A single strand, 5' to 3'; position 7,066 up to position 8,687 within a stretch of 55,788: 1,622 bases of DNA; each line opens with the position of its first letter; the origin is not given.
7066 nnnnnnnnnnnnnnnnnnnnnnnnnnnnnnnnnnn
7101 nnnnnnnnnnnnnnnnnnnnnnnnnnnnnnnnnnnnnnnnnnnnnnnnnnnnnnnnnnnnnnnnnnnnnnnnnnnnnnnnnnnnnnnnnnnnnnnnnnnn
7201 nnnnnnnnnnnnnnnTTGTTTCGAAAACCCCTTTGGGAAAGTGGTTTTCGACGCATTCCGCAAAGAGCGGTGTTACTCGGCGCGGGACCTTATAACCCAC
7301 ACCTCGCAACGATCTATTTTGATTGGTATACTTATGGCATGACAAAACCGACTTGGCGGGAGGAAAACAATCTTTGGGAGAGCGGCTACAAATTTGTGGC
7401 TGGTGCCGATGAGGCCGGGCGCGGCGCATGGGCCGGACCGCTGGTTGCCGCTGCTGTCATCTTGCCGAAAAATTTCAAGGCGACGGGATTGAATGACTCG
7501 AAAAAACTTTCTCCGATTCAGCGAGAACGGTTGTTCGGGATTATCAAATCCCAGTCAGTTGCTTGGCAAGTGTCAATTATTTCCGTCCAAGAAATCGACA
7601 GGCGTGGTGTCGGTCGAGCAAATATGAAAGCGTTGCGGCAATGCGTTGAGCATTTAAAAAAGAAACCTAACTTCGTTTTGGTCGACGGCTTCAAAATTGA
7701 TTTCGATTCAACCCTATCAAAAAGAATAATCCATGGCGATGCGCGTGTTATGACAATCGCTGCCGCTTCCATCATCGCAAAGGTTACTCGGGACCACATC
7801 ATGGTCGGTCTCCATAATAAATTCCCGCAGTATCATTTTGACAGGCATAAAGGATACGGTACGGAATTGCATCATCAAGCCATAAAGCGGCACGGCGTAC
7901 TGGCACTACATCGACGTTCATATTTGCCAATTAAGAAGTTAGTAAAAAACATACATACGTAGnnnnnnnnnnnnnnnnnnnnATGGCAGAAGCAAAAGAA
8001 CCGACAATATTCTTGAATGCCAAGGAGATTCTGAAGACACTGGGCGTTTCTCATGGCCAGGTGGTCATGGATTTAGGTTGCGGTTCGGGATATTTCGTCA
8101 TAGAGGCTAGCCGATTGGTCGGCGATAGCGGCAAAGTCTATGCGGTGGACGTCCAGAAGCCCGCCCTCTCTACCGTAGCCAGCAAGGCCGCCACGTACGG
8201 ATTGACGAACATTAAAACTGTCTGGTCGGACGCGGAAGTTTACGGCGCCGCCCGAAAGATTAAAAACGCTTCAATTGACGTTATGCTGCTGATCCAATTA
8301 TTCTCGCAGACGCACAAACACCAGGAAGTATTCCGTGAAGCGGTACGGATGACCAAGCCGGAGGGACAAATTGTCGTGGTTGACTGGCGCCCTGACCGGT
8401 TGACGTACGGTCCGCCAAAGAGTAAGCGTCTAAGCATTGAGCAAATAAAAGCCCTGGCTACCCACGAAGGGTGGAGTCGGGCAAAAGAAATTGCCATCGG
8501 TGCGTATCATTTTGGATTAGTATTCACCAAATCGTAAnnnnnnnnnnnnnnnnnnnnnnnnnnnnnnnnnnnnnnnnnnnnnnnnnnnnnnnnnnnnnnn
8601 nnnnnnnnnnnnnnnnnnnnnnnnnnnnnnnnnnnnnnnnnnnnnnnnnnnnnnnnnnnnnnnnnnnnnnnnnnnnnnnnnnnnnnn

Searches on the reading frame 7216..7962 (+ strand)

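Call 66: search_protein_families(library=pfam, proteins=[window:7216-7962:+], max_evalue=0.00001)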
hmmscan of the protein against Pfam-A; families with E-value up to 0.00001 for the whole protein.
window:7216-7962:+ (248 aa): 1 family
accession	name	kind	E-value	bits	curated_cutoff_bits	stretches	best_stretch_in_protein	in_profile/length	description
PF01351.25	RNase_HII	-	4.5e-39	134.8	25.8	1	62-236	1-196/199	Ribonuclease HII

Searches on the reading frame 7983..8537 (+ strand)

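Call 66: search_protein_families(library=pfam, proteins=[window:7983-8537:+], max_evalue=0.00001)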
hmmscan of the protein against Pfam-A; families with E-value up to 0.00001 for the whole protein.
window:7983-8537:+ (184 aa): 9 families
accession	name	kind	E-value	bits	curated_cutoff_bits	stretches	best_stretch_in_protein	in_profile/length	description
PF13847.12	Methyltransf_31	-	3.7e-16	59.6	27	1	25-136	4-113/145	Methyltransferase domain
PF13649.12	Methyltransf_25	-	1.1e-13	52.1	27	1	28-128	1-97/97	Methyltransferase domain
PF08241.18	Methyltransf_11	-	1.8e-12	48.1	21.2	1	30-132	2-95/95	Methyltransferase domain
PF01209.24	Ubie_methyltran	-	1.4e-11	44.6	20.1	1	15-134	38-153/233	ubiE/COQ5 methyltransferase family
PF08242.18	Methyltransf_12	-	2e-08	35.3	30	1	29-129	1-97/98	Methyltransferase domain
PF05175.20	MTS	-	2.3e-08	34.3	23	1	16-134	23-140/170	Methyltransferase small domain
PF13489.12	Methyltransf_23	-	1.4e-07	31.8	27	1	24-146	22-124/164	Methyltransferase domain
PF01728.25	FtsJ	-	1.2e-06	29.1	24.1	1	14-79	10-77/181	FtsJ-like methyltransferase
PF01135.25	PCMT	-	4.8e-06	26.9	20.3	1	16-84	65-133/210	Protein-L-isoaspartate(D-aspartate) O-methyltransferase (PCMT)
